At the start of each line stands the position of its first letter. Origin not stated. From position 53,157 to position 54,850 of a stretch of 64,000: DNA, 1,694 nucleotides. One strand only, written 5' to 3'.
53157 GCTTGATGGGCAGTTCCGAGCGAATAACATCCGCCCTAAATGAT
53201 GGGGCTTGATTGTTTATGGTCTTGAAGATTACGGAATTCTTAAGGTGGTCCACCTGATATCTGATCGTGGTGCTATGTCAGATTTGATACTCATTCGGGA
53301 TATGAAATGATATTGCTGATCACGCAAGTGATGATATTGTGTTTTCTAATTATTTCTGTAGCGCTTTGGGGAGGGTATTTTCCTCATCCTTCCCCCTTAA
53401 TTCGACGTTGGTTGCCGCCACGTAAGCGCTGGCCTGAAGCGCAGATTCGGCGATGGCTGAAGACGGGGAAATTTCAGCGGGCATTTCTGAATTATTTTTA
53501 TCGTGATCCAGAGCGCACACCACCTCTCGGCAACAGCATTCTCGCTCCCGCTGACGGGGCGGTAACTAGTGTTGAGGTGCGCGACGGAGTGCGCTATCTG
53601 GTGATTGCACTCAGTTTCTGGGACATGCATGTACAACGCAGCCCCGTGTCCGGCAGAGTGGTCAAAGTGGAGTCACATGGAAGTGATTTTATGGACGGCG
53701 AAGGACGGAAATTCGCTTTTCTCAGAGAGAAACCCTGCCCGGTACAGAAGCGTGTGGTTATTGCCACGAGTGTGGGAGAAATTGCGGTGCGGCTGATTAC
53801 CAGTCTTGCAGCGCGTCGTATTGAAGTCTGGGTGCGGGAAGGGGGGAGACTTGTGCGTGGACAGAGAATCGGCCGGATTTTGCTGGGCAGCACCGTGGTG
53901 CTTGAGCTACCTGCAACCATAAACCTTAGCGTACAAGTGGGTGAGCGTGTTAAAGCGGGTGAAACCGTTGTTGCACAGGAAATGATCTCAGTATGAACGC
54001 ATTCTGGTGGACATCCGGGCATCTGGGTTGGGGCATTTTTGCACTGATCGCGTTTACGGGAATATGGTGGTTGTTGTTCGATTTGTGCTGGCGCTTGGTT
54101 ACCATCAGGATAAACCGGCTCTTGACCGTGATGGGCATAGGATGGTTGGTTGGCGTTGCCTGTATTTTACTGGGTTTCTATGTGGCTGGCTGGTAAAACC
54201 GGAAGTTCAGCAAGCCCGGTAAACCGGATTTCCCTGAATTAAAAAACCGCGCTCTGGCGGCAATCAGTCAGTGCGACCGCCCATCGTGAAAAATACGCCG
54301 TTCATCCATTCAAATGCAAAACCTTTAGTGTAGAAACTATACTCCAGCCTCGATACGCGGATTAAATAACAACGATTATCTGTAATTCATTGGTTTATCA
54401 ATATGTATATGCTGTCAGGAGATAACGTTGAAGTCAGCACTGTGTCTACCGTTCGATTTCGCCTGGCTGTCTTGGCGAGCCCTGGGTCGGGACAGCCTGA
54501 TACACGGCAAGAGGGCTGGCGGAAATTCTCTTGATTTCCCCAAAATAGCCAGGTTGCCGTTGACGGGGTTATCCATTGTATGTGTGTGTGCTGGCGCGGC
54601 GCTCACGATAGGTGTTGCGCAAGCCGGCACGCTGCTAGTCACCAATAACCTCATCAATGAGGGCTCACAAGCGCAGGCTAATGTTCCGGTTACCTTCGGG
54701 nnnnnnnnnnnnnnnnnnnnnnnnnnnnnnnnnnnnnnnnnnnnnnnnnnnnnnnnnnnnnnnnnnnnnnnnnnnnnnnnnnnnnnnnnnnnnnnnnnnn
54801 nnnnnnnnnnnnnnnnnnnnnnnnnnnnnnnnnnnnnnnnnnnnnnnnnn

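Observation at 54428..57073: Uncharacterised family, copy 2 (LpB): same core plus Ig-like module, Pro/Thr stalk and C-terminal anchor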

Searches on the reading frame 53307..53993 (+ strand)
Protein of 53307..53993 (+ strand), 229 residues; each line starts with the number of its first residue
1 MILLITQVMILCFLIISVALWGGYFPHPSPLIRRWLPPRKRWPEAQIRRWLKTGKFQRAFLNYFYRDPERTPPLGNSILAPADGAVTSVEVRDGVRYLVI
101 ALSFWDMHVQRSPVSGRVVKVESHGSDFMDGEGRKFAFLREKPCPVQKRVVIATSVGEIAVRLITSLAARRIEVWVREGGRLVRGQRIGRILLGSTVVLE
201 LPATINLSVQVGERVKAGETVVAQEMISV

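Call 10: search_protein_families(library=pfam, proteins=[window:53307-53993:+], max_evalue=0.001)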
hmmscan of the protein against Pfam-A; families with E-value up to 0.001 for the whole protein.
window:53307-53993:+ (229 aa): 1 family
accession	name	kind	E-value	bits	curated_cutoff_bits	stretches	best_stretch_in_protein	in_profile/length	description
PF02666.20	PS_Dcarbxylase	-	9.1e-31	107.5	22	1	59-222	3-197/198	Phosphatidylserine decarboxylase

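Call 17: search_protein_families(library=ncbifam, proteins=[window:53307-53993:+], max_evalue=0.0001)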
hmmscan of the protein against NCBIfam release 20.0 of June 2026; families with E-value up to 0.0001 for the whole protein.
window:53307-53993:+ (229 aa): 12 families
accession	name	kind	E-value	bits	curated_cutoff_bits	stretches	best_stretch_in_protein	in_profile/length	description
NF003685.0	PRK05305.2-5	equivalog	4.9e-42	143.5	183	1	59-225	36-193/198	phosphatidylserine decarboxylase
TIGR00164.2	AS_decarb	equivalog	7.8e-36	123.3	230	1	59-225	33-211/215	archaetidylserine decarboxylase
NF003683.0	PRK05305.2-3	equivalog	3.5e-34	117.9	244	1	59-225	41-203/204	phosphatidylserine decarboxylase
NF003678.0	PRK05305.1-2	equivalog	1.3e-30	106.3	225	1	59-224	47-216/218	phosphatidylserine decarboxylase family protein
NF038088.1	anchor_synt_D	exception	2.2e-30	105.6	240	1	60-223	36-193/194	protein sorting system archaetidylserine decarboxylase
NF003679.0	PRK05305.1-3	equivalog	3.4e-27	95.5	252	1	48-224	48-232/234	phosphatidylserine decarboxylase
NF003677.0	PRK05305.1-1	equivalog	3.4e-27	95.2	315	1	59-224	48-219/232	phosphatidylserine decarboxylase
NF003682.0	PRK05305.2-2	equivalog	6.1e-24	84.6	284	1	59-224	44-211/212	phosphatidylserine decarboxylase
NF003680.0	PRK05305.1-5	equivalog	6.4e-24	84.5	262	1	60-224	46-213/217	phosphatidylserine decarboxylase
NF003684.0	PRK05305.2-4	equivalog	1e-22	80.8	317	1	59-224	43-213/228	phosphatidylserine decarboxylase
NF003681.0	PRK05305.2-1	equivalog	8.9e-15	54.7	377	1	54-224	40-217/231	phosphatidylserine decarboxylase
TIGR00163.1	PS_decarb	equivalog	6.6e-05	22.1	111.75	0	149-221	157-239/243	archaetidylserine decarboxylase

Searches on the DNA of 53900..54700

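Call 58: search_rna_families(source=window, start=53900, end=54700, threshold=evalue, max_evalue=1)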
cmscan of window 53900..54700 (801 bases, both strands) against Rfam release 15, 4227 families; matches with E-value up to 1: 0.
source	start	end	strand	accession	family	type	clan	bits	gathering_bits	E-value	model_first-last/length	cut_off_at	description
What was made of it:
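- Tried and rejected: No match (call 58).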
